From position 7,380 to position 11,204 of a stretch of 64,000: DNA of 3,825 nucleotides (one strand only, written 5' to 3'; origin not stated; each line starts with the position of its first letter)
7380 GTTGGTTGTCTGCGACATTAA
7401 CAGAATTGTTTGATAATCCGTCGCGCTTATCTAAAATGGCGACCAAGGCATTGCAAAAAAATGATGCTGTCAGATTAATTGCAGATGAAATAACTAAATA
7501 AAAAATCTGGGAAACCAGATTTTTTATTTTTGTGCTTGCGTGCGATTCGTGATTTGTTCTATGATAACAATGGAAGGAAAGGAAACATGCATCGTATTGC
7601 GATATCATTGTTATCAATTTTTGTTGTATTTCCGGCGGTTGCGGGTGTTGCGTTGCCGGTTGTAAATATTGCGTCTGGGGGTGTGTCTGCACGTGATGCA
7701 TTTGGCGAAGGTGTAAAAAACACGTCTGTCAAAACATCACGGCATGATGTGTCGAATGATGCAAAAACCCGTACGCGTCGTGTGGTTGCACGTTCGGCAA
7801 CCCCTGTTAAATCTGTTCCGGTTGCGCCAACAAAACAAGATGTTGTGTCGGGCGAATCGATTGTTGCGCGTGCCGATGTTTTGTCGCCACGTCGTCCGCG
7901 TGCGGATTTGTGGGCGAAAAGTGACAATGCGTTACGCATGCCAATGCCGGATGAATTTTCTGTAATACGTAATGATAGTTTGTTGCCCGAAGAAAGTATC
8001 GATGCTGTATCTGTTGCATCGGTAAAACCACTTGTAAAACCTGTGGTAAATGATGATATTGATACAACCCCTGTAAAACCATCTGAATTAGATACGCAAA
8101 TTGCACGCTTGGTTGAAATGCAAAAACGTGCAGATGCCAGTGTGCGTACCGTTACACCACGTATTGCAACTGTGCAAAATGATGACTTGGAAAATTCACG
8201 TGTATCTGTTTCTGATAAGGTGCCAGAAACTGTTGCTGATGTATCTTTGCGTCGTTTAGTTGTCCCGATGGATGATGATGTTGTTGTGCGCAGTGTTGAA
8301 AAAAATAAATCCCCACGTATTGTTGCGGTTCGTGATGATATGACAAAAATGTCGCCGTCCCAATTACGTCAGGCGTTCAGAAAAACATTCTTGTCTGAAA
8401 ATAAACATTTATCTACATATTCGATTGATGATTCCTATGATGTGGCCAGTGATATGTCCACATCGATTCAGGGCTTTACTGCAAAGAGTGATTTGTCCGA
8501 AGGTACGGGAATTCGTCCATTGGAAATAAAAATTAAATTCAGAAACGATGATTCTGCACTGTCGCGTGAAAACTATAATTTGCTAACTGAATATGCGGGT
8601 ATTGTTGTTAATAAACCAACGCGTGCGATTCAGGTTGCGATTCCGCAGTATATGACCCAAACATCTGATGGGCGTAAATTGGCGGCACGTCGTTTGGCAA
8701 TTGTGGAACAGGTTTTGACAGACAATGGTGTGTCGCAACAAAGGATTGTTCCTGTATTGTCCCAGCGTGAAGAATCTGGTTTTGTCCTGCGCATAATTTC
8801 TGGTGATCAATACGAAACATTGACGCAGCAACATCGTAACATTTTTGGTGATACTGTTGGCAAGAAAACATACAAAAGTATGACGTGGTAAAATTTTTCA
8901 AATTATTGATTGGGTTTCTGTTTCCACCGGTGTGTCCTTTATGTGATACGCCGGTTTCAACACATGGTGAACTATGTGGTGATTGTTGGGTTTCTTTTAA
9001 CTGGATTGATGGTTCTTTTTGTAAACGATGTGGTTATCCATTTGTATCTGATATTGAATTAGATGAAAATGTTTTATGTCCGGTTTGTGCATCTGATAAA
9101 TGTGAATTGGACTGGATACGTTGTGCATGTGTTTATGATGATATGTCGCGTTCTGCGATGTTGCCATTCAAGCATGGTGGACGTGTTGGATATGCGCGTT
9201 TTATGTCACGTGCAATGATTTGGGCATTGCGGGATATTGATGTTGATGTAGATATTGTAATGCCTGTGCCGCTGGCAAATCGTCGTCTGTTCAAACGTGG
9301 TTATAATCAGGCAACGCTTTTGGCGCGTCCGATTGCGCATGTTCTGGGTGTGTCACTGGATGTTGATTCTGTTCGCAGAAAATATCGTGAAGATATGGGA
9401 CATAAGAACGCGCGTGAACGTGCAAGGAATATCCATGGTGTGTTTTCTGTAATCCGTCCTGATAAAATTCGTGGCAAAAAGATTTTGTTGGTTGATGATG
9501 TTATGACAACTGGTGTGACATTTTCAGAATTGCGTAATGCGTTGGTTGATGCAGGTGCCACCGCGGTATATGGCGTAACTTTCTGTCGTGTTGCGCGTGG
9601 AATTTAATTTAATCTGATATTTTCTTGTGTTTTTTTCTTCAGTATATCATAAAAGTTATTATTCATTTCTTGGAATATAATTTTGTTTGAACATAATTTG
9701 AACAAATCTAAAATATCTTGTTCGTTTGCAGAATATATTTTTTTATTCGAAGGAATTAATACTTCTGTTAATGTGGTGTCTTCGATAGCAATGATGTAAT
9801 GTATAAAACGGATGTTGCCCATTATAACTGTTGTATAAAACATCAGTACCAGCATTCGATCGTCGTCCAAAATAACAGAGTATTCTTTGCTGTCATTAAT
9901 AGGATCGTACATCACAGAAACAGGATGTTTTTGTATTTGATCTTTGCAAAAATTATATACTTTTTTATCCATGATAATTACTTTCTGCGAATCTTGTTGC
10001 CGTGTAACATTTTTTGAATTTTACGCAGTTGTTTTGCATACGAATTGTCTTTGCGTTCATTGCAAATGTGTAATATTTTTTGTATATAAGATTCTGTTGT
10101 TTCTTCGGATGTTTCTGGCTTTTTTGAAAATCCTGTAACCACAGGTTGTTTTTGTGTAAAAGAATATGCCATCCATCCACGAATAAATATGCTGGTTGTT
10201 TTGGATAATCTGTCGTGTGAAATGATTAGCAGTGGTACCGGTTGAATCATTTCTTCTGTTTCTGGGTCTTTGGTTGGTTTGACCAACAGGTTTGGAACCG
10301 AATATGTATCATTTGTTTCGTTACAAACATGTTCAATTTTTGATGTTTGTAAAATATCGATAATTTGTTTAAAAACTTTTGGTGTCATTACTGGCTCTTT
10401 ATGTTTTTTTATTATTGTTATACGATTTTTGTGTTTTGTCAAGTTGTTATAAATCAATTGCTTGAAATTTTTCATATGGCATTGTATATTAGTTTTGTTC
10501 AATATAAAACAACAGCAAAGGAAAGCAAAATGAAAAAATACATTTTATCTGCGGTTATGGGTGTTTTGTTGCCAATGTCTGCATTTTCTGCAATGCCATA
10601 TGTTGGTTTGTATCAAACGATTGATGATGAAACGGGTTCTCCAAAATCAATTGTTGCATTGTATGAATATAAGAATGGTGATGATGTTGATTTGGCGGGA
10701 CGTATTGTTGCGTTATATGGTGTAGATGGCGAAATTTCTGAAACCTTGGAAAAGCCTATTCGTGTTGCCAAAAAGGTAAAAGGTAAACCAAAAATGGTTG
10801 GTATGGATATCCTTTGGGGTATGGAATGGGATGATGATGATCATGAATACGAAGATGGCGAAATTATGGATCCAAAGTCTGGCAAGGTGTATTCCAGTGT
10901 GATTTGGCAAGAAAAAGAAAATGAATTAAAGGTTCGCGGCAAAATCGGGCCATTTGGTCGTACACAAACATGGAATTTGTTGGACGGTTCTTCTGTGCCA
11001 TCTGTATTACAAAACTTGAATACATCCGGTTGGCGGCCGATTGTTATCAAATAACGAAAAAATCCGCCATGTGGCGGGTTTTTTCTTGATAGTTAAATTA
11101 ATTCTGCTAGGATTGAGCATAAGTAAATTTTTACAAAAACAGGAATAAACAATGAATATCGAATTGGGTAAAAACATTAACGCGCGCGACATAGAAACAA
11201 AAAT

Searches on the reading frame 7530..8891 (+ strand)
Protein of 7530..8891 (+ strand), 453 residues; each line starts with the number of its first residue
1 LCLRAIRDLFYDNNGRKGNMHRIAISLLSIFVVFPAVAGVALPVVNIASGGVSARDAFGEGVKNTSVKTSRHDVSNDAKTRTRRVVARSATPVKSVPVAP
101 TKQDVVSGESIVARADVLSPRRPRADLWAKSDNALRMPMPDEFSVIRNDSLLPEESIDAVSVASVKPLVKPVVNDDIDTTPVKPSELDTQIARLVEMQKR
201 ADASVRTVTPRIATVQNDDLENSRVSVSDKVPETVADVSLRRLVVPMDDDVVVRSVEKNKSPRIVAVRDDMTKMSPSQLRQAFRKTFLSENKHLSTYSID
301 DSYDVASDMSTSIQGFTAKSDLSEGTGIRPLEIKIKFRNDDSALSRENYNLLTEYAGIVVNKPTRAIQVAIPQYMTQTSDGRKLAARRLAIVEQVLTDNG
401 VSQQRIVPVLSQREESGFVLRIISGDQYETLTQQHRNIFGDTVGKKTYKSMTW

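Call 19: search_protein_families(library=pfam, proteins=[window:7530-8891:+], max_evalue=0.01)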
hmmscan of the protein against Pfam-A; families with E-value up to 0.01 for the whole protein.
window:7530-8891:+ (453 aa): 0 families

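Call 33: search_protein_families(library=pfam, proteins=[window:7530-8891:+], max_evalue=1)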
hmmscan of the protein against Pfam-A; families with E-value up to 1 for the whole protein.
window:7530-8891:+ (453 aa): 1 family
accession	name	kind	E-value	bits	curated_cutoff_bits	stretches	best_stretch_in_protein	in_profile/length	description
PF00691.25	OmpA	-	0.046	14.5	27.2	1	337-408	2-76/98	OmpA family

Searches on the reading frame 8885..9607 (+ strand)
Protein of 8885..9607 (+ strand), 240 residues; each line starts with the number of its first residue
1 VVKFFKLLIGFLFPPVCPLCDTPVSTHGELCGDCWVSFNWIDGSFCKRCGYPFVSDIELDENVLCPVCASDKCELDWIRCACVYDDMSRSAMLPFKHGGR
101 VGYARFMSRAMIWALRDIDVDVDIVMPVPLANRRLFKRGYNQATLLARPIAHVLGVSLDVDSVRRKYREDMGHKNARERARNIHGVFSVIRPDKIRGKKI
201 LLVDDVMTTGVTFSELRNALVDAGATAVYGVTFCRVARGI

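Call 19: search_protein_families(library=pfam, proteins=[window:8885-9607:+], max_evalue=0.01)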
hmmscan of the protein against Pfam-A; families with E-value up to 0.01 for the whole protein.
window:8885-9607:+ (240 aa): 2 families
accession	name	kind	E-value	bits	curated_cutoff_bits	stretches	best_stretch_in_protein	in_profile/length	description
PF18912.6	DZR_2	-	1.6e-14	53.9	27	1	9-68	2-55/56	Double zinc ribbon domain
PF00156.33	Pribosyltran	-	9e-08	32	26.3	1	144-235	41-125/158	Phosphoribosyl transferase domain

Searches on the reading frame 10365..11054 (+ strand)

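Call 19: search_protein_families(library=pfam, proteins=[window:10365-11054:+], max_evalue=0.01)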
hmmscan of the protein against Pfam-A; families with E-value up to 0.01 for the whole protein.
window:10365-11054:+ (229 aa): 1 family
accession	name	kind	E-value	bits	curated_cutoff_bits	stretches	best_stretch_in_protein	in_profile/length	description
PF09917.15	DUF2147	-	1.7e-23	83.8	27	1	81-203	1-110/112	Uncharacterized protein conserved in bacteria (DUF2147)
